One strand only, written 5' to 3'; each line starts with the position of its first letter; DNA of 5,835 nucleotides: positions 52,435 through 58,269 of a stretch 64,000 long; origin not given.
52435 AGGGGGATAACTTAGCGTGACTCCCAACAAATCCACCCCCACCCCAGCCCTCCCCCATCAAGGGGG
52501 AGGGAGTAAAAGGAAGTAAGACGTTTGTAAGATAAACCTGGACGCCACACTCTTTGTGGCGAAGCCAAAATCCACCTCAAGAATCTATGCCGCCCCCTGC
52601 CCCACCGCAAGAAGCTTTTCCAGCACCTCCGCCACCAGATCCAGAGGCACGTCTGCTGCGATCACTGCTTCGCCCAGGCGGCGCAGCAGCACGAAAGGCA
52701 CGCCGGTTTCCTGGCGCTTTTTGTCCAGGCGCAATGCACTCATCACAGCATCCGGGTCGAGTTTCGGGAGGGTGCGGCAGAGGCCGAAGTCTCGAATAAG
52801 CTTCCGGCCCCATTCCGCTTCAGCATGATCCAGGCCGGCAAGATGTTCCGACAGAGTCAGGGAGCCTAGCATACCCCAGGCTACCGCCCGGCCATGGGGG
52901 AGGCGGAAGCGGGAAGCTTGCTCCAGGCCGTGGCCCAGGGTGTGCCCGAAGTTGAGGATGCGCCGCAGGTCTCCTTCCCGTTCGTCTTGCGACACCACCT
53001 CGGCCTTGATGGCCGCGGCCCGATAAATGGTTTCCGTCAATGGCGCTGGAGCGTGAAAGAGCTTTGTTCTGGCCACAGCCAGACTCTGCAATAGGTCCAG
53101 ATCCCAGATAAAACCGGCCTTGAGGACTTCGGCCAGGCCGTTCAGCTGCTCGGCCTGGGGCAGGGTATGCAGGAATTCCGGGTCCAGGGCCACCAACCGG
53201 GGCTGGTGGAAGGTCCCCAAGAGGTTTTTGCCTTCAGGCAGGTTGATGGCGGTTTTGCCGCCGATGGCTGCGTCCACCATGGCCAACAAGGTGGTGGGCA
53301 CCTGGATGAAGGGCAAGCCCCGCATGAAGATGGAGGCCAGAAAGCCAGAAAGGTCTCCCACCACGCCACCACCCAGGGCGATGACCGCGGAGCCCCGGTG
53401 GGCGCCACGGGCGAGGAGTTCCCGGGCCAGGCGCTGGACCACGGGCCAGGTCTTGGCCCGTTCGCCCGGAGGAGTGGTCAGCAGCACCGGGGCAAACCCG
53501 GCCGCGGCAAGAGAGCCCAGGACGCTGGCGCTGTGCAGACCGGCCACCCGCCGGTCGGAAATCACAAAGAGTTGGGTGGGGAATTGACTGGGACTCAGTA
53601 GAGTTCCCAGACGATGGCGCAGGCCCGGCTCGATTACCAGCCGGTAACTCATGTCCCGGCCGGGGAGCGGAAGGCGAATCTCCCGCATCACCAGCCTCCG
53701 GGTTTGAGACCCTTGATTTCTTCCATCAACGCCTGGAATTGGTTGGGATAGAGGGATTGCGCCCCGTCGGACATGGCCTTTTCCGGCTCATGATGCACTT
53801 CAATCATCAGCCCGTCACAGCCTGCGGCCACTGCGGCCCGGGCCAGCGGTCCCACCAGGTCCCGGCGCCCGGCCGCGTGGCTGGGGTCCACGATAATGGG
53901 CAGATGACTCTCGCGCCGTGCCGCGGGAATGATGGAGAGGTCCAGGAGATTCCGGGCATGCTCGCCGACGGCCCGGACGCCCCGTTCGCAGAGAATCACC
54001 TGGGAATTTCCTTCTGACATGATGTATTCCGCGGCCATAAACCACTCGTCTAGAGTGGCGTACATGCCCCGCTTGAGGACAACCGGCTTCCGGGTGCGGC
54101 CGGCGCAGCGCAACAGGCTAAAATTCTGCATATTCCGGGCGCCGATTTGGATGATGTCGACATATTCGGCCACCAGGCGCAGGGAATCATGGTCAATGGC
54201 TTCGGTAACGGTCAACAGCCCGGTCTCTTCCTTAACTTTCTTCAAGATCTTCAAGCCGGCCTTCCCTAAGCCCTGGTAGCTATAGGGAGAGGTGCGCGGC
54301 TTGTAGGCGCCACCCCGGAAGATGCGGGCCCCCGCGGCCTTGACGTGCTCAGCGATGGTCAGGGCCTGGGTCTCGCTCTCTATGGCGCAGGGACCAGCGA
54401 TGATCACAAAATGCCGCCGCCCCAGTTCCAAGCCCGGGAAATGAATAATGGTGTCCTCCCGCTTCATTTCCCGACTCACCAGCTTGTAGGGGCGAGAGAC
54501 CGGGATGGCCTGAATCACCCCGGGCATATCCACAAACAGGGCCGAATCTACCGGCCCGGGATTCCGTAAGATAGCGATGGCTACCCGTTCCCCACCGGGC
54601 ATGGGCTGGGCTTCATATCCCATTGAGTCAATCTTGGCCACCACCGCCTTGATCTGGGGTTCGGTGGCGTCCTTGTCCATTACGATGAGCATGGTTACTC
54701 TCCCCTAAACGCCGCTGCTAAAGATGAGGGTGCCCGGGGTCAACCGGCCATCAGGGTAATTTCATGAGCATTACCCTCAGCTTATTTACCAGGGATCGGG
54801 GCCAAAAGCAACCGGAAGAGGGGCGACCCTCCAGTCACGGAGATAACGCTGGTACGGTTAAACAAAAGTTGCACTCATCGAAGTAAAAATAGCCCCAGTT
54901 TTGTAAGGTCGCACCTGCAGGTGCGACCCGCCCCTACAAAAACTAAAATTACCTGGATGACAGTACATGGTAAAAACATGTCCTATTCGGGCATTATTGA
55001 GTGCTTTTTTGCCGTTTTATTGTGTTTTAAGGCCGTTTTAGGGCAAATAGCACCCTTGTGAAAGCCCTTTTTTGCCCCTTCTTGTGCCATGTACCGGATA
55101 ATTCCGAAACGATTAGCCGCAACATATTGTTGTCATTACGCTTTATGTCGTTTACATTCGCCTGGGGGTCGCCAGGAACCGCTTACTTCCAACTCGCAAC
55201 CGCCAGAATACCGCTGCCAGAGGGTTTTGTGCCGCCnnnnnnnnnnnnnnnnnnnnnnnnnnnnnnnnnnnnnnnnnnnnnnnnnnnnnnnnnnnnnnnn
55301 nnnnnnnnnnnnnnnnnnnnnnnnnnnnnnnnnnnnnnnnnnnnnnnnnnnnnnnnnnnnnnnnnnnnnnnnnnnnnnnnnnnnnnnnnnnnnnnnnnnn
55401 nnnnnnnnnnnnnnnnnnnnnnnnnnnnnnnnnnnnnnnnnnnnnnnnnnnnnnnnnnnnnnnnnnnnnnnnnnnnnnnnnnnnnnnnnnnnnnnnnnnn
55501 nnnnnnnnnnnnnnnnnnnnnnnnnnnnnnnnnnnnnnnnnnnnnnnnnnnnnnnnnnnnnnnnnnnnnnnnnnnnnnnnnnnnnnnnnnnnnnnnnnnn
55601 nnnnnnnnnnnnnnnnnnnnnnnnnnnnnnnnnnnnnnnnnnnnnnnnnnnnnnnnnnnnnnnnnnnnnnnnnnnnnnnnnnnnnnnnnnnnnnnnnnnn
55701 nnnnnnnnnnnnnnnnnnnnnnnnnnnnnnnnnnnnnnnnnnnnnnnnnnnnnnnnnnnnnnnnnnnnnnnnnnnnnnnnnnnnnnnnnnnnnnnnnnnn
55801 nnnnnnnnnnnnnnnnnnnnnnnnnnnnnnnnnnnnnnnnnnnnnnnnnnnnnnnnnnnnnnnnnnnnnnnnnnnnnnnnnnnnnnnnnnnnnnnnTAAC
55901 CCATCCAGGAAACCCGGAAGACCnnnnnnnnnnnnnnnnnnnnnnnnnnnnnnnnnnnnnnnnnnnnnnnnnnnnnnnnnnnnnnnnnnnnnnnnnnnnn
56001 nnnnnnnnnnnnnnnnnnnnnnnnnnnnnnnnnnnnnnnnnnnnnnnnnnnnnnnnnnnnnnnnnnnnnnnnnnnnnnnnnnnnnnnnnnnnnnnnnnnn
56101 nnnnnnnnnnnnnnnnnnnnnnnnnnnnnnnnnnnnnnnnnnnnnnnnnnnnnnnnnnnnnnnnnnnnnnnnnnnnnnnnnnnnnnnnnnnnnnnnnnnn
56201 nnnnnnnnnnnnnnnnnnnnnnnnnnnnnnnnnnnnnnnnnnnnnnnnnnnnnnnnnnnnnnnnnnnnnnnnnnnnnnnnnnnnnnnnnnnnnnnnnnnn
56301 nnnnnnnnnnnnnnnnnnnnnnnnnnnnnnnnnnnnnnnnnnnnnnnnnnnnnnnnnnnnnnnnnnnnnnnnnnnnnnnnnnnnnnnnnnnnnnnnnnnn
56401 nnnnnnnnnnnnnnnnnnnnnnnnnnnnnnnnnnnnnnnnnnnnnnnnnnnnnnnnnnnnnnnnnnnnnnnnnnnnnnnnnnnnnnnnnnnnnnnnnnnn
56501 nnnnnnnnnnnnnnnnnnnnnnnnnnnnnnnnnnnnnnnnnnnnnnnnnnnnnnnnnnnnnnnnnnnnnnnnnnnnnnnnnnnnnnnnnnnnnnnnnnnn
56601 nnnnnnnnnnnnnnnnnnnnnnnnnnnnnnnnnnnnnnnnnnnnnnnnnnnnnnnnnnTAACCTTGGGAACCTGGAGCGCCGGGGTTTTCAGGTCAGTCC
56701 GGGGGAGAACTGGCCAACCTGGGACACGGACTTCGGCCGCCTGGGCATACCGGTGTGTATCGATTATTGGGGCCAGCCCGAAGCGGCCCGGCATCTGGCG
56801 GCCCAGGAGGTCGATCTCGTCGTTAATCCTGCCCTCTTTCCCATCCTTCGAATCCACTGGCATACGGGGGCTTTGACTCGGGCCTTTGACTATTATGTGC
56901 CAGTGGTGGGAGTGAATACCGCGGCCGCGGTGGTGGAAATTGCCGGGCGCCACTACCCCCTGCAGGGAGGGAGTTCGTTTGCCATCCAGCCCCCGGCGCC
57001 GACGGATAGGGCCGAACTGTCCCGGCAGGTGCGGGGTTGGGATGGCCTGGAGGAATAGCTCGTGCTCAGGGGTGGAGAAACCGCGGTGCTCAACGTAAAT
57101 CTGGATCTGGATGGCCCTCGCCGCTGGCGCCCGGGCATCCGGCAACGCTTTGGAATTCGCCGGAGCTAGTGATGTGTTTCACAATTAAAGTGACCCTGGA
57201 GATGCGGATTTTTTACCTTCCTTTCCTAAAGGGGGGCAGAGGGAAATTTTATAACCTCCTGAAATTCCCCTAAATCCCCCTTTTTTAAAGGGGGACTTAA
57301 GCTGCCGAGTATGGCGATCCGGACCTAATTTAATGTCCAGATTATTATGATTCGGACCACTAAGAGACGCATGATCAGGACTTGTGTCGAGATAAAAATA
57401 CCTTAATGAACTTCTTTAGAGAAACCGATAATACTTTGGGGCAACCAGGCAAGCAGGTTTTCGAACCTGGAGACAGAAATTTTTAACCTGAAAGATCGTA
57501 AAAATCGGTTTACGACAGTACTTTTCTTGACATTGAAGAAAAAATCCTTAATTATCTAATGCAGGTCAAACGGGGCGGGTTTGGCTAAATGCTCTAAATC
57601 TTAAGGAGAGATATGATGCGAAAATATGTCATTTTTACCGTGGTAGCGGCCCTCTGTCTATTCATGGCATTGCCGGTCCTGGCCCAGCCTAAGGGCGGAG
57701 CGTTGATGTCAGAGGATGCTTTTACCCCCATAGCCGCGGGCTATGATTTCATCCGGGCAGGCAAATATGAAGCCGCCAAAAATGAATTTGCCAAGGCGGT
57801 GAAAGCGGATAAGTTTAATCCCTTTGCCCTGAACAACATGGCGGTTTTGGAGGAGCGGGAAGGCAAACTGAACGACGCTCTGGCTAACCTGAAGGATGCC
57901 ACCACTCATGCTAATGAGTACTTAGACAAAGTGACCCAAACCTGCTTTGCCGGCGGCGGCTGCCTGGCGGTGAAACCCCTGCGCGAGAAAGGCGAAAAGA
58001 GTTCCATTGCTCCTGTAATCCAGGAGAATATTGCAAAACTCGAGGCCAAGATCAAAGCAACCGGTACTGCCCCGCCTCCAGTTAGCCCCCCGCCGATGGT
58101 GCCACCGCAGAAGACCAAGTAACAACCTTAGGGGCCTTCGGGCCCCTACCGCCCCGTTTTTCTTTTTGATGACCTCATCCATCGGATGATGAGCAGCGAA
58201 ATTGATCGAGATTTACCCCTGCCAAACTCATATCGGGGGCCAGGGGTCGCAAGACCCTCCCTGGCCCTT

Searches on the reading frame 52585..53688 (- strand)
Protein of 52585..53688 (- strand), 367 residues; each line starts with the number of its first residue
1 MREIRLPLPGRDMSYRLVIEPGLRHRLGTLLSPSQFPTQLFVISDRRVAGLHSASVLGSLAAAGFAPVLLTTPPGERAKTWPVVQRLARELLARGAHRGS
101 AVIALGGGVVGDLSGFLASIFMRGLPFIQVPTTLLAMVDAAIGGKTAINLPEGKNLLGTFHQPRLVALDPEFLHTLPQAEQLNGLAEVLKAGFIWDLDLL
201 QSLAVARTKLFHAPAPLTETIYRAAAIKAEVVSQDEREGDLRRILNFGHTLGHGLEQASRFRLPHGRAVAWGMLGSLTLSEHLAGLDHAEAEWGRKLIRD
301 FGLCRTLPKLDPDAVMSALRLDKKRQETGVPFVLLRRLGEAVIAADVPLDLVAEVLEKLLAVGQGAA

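Call 33: search_protein_families(library=pfam, proteins=[window:52585-53688:-], max_evalue=0.001)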
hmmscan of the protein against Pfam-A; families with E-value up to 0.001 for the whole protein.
window:52585-53688:- (367 aa): 4 families
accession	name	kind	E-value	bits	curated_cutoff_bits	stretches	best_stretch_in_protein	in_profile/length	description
PF01761.26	DHQ_synthase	-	4.5e-44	149.2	24.2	1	71-180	3-112/115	3-dehydroquinate synthase N-terminal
PF24621.2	DHQS_C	-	2e-36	125.5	27.6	1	184-324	1-143/144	3-dehydroquinate synthase C-terminal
PF13685.12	Fe-ADH_2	-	3.8e-07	30.7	28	1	18-134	1-108/149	Iron-containing alcohol dehydrogenase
PF00465.25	Fe-ADH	-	0.00017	21.7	31.3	1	16-134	3-131/168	Iron-containing alcohol dehydrogenase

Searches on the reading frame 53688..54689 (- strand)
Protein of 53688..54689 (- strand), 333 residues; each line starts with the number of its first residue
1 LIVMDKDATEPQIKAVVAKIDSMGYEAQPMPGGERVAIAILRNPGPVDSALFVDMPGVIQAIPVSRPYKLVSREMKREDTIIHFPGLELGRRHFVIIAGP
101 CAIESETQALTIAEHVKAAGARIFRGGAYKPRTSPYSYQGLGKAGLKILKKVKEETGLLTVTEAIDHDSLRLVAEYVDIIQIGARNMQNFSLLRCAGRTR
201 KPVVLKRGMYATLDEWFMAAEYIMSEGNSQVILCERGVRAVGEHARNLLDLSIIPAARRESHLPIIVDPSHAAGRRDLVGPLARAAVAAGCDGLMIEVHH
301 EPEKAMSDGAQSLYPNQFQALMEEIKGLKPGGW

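Call 33: search_protein_families(library=pfam, proteins=[window:53688-54689:-], max_evalue=0.001)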
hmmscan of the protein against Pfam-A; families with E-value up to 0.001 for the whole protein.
window:53688-54689:- (333 aa): 3 families
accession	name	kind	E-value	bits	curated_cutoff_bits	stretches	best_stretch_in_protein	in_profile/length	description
PF00793.26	DAHP_synth_1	-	2.1e-81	273.3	25.5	1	93-325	17-261/270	DAHP synthetase I family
PF03102.20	NeuB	-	2.2e-10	40.9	22.1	1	143-326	55-230/241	NeuB family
PF18152.6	DAHP_snth_FXD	-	2.5e-09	37.2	27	1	2-65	3-66/67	DAHP synthase ferredoxin-like domain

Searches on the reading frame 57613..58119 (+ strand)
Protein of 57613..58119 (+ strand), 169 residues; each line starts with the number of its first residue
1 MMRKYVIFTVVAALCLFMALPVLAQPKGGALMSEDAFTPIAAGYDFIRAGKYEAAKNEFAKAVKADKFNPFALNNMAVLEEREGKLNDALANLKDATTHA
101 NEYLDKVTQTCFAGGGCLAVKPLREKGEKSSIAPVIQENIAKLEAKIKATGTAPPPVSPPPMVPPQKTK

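Call 33: search_protein_families(library=pfam, proteins=[window:57613-58119:+], max_evalue=0.001)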
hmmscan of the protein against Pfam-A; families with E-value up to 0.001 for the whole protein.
window:57613-58119:+ (169 aa): 2 families
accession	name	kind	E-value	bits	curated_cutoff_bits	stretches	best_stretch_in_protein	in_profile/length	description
PF13432.12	TPR_16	-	0.00039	21.2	32.7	1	41-93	2-54/65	Tetratricopeptide repeat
PF07719.23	TPR_2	-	0.00055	20.3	27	0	43-67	8-32/34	Tetratricopeptide repeat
